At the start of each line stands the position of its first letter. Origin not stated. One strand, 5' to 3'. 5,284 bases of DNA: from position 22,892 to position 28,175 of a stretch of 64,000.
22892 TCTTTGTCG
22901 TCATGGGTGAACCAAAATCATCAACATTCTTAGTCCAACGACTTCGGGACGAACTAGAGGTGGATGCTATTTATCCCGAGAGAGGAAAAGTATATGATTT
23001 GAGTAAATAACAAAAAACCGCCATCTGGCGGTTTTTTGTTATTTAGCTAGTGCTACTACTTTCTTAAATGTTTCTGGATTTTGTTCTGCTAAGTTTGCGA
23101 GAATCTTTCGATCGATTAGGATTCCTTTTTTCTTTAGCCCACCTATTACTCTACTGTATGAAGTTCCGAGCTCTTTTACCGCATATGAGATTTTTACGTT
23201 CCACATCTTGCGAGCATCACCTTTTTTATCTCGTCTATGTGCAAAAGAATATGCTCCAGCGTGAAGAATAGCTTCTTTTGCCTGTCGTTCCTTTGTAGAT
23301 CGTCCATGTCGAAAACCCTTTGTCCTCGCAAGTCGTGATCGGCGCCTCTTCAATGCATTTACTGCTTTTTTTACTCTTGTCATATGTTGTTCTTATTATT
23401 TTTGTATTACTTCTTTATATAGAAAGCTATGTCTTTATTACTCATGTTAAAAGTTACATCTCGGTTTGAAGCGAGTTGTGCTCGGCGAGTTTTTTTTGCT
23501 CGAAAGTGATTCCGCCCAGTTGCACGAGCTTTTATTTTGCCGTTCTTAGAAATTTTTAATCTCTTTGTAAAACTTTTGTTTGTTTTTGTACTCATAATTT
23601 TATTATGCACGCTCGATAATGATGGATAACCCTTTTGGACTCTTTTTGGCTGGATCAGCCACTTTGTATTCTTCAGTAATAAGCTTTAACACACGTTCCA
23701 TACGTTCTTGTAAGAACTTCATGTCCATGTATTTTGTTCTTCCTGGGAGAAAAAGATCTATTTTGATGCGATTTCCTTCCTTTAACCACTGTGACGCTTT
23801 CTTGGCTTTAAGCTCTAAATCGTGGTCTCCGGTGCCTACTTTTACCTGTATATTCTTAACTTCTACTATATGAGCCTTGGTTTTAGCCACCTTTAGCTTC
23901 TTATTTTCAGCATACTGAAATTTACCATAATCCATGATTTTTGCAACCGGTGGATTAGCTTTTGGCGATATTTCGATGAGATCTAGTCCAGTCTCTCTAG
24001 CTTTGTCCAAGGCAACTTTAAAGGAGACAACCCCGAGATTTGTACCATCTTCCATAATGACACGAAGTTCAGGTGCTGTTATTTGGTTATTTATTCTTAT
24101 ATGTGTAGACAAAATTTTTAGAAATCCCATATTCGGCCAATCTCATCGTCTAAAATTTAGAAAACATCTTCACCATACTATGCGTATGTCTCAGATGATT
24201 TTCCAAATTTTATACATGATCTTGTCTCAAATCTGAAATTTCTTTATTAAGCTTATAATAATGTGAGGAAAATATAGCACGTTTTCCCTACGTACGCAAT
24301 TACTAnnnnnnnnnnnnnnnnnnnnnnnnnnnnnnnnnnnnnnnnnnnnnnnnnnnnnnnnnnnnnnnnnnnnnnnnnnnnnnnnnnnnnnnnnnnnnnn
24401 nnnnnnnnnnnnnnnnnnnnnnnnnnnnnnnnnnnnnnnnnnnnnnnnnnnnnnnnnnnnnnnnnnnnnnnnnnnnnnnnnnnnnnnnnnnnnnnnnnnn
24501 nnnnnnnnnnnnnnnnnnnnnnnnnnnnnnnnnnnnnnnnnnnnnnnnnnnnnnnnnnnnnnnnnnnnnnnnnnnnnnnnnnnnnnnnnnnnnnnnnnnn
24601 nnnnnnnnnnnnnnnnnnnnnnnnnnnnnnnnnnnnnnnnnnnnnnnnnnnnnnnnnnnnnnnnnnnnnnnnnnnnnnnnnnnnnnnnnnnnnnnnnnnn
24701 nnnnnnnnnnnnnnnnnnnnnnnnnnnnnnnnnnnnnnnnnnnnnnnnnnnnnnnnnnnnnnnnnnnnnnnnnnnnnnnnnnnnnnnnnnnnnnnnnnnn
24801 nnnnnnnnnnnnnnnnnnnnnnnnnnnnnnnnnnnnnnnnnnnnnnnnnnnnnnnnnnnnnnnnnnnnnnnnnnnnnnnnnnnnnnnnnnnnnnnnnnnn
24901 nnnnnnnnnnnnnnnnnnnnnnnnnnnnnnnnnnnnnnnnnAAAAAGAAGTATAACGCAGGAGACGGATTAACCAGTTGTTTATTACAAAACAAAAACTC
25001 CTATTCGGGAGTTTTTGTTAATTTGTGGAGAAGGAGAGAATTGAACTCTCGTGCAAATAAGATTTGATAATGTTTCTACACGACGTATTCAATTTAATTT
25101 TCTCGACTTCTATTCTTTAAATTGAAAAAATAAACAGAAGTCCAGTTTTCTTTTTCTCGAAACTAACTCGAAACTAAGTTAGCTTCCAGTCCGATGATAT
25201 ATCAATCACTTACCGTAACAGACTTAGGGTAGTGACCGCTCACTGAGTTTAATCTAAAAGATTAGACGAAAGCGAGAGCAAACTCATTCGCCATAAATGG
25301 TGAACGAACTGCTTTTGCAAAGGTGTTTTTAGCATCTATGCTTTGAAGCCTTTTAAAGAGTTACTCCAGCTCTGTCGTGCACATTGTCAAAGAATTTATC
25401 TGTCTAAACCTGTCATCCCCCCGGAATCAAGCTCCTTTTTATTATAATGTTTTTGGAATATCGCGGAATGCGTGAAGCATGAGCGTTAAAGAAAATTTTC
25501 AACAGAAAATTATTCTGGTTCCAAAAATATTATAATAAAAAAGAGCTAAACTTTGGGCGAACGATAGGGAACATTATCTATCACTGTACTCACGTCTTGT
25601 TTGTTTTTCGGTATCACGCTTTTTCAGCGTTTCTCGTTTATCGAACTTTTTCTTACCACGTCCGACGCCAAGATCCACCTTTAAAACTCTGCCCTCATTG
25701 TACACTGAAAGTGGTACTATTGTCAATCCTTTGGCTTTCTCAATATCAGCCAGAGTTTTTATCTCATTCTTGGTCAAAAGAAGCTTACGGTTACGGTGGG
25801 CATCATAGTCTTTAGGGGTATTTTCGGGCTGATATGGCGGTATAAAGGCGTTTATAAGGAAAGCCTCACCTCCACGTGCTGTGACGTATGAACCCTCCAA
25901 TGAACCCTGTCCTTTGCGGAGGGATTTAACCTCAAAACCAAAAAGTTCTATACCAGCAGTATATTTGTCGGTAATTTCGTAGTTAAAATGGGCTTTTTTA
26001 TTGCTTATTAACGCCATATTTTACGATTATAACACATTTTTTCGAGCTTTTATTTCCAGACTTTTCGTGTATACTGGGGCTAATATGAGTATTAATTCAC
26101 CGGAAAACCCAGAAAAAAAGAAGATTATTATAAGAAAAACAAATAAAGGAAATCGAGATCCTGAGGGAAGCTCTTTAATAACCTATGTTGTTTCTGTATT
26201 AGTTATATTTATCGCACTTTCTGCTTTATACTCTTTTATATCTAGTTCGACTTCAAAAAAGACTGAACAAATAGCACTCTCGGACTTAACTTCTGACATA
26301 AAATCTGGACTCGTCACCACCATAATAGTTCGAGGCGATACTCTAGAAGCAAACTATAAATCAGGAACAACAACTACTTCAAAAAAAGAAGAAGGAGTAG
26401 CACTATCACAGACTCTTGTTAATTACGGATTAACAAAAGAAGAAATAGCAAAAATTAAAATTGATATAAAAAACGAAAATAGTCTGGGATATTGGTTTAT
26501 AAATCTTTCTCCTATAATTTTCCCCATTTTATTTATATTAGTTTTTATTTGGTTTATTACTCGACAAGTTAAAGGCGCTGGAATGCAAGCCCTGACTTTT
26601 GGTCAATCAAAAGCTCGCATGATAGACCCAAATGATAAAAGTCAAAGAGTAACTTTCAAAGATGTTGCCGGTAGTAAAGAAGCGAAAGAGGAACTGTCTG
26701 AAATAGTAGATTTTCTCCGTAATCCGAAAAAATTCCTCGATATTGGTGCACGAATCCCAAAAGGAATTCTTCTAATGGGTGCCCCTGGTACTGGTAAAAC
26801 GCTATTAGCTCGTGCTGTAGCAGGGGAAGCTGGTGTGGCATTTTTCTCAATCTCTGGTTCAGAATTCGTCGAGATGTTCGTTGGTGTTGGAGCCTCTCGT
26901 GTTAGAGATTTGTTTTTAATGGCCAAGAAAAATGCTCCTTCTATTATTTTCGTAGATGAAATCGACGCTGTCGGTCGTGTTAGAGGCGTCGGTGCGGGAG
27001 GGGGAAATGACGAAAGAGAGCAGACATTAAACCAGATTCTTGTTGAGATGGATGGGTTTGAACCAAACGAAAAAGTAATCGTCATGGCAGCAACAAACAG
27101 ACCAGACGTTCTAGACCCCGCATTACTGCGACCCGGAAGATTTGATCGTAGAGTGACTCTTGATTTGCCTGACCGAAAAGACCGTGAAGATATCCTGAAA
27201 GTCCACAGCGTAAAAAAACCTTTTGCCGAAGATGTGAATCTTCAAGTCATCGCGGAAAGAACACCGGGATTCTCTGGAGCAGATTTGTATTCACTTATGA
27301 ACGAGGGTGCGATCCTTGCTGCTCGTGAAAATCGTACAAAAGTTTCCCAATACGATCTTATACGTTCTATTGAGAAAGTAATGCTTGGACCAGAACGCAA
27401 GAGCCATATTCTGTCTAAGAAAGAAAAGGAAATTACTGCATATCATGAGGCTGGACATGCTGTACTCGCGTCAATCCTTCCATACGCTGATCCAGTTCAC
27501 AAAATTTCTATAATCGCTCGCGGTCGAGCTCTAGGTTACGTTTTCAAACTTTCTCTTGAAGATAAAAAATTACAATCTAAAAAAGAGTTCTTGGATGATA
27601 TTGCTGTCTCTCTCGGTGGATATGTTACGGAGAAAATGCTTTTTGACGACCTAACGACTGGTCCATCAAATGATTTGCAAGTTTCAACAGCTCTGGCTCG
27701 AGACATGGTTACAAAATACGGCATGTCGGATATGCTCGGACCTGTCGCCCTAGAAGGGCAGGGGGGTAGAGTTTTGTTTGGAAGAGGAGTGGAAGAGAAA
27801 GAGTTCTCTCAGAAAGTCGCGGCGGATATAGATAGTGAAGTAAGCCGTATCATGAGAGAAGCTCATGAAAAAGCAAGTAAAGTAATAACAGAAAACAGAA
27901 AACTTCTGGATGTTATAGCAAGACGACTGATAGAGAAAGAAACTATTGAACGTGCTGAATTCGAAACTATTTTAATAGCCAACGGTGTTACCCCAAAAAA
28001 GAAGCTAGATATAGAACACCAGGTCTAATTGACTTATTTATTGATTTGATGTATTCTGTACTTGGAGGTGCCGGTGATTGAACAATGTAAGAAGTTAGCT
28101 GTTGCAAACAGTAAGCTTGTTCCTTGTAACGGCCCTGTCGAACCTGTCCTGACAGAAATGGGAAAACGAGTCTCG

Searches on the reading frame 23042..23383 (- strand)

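Call 60: search_protein_families(library=pfam, proteins=[window:23042-23383:-], max_evalue=0.001)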
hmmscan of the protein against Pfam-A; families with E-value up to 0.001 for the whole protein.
window:23042-23383:- (114 aa): 1 family
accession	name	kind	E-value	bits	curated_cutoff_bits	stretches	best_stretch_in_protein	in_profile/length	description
PF00453.23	Ribosomal_L20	-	1.6e-28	99.4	30.8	1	3-108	1-106/107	Ribosomal protein L20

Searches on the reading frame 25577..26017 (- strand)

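Call 60: search_protein_families(library=pfam, proteins=[window:25577-26017:-], max_evalue=0.001)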
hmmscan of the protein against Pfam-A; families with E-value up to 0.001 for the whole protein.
window:25577-26017:- (147 aa): 1 family
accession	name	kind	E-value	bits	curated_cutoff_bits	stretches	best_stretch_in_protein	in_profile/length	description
PF01668.23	SmpB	-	1.7e-48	164.6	27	1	4-144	2-141/143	SmpB protein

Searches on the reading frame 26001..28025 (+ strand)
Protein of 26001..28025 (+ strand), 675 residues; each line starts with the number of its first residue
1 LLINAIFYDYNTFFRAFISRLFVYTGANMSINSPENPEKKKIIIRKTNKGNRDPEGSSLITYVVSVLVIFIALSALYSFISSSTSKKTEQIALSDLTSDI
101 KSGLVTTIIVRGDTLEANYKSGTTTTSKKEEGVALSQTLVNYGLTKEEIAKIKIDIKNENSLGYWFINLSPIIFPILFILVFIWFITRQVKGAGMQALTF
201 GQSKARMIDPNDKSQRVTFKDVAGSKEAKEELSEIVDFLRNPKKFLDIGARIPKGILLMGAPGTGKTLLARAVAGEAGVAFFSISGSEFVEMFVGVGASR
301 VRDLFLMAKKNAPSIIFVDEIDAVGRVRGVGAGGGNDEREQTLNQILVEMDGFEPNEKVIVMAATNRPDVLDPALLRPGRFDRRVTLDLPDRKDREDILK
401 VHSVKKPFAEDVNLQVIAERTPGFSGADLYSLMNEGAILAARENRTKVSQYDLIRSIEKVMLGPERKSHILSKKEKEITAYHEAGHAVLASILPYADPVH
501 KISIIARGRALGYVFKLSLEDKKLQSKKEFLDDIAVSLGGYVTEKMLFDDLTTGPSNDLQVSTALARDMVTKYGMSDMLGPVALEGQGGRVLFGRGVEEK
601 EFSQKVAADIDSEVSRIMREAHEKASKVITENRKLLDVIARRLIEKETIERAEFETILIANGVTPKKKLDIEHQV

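Call 60: search_protein_families(library=pfam, proteins=[window:26001-28025:+], max_evalue=0.001)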
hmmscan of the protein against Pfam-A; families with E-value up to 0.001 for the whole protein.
window:26001-28025:+ (675 aa): 8 families
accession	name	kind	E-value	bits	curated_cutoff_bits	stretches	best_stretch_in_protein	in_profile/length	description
PF01434.24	Peptidase_M41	-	1.5e-62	211.3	29.9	1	470-657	2-191/191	Peptidase family M41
PF00004.35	AAA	-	9e-44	149.5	21.2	1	256-388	1-130/131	ATPase family associated with various cellular activities (AAA)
PF17862.7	AAA_lid_3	-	4.5e-12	45.7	27.2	1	411-453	1-43/45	AAA+ lid domain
PF06480.20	FtsH_ext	-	3.7e-06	27.5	25.5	1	67-129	5-73/103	FtsH Extracellular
PF06068.19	TIP49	-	7e-05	22.6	23.8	1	220-290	24-89/347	TIP49 P-loop domain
PF05496.18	RuvB_N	-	0.00017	21.9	27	1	219-323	6-95/159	Holliday junction DNA helicase RuvB P-loop domain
PF13191.12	AAA_16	-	0.00058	20.8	32.6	0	253-332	24-113/167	AAA ATPase domain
PF07728.20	AAA_5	-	0.00066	20.1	22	0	256-375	2-135/139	AAA domain (dynein-related subfamily)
